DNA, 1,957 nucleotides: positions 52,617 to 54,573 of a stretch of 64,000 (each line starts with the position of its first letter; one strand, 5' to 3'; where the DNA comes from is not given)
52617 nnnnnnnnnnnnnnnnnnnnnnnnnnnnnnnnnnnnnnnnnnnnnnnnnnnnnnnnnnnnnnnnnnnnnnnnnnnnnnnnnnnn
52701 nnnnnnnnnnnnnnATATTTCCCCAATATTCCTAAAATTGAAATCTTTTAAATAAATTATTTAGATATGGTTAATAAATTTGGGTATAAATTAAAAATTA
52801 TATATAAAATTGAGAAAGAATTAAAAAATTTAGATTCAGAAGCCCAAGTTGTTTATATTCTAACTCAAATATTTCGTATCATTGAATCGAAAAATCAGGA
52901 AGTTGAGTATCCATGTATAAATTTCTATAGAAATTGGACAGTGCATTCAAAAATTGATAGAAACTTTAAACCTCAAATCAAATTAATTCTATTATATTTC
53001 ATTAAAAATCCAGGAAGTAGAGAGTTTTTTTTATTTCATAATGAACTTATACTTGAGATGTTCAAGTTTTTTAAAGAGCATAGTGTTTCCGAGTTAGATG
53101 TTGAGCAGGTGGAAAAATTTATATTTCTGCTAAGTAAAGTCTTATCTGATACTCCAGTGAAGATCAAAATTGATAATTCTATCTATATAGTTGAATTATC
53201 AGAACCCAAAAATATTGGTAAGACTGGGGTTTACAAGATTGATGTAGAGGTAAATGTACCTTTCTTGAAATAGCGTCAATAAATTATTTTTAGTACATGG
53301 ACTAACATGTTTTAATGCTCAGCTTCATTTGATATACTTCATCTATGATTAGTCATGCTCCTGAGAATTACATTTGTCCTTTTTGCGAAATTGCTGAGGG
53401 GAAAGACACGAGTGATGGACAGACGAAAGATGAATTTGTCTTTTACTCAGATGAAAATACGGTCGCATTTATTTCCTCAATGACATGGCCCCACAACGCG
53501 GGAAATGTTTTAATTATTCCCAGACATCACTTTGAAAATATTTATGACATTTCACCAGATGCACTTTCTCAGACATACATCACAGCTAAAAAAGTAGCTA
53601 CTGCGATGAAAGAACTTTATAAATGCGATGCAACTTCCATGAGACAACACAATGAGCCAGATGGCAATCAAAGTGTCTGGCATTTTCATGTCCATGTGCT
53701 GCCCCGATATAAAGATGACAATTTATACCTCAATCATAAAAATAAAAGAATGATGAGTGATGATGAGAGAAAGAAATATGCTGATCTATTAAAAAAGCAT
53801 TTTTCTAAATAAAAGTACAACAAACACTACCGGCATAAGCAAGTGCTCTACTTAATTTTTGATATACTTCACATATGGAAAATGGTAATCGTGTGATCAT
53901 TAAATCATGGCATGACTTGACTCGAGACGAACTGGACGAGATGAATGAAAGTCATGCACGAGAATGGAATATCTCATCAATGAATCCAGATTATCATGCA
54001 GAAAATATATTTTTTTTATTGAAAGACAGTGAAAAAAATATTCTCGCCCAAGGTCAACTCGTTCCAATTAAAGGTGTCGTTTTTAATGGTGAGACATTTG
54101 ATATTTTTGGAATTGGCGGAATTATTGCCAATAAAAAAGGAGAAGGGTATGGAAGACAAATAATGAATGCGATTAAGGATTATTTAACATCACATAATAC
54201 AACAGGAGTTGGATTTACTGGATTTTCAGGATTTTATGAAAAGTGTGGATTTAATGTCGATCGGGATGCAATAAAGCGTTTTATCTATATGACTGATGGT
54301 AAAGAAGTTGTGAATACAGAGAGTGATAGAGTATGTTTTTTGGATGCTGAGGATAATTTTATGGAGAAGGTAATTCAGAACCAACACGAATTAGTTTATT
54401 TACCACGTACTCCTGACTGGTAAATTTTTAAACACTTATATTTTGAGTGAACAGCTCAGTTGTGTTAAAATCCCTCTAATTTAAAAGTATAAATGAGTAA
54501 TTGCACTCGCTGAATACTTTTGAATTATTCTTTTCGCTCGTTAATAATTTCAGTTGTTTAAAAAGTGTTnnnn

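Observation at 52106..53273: AT-rich two-gene insert immediately after ftsZ: zinc-ribbon plus DUF4145-like protein and a small unknown partner, a candidate defence or toxin module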

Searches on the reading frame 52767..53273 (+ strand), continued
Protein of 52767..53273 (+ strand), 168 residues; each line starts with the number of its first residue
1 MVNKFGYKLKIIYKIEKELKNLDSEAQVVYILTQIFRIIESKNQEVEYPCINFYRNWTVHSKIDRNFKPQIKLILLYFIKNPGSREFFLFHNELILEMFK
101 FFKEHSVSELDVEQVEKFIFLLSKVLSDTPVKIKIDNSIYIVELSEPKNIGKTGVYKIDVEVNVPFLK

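Call 103: search_solved_structures(query=L090:270-1112:+, max_evalue=1)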
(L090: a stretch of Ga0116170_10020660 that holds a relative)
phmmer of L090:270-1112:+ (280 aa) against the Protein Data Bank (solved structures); distinct sequences matched with E-value up to 1: 2.
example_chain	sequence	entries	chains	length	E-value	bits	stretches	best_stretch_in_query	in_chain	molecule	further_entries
9r3e_B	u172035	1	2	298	0.71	12.4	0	207-258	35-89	Protein FAM118B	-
9r0p_B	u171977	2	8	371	0.99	11.9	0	207-258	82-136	Protein FAM118B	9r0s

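Call 104: search_solved_structures(query=L139:2389-3000:+, max_evalue=1)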
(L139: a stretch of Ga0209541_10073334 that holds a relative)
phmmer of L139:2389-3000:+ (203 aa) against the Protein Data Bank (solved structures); distinct sequences matched with E-value up to 1: 0.

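Call 105: search_solved_structures(query=L062:36-1289:+, max_evalue=1)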
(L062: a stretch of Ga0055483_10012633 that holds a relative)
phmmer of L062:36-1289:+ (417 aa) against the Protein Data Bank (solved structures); distinct sequences matched with E-value up to 1: 0.

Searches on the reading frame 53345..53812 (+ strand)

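Call 3: search_protein_families(library=pfam, proteins=[window:53345-53812:+], max_evalue=1)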
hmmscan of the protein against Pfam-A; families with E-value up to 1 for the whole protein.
window:53345-53812:+ (155 aa): 3 families
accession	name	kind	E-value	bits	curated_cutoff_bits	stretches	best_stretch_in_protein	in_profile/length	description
PF01230.28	HIT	-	1.6e-17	64.4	21.5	1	28-123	4-97/98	HIT domain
PF11969.13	DcpS_C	-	4.2e-09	37.3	24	1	11-120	2-101/114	Scavenger mRNA decapping enzyme C-term binding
PF02744.22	GalP_UDP_tr_C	-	0.00041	20.6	29.2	1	28-121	28-120/165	Galactose-1-phosphate uridyl transferase, C-terminal domain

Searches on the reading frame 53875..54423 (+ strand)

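Call 3: search_protein_families(library=pfam, proteins=[window:53875-54423:+], max_evalue=1)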
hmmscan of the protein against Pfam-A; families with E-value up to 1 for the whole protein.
window:53875-54423:+ (182 aa): 2 families
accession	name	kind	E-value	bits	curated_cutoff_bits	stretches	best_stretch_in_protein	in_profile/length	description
PF13508.13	Acetyltransf_7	-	0.0022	18.8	27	1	88-127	41-83/84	Acetyltransferase (GNAT) domain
PF00583.31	Acetyltransf_1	-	0.019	15.7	20.7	1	13-126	2-116/116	Acetyltransferase (GNAT) family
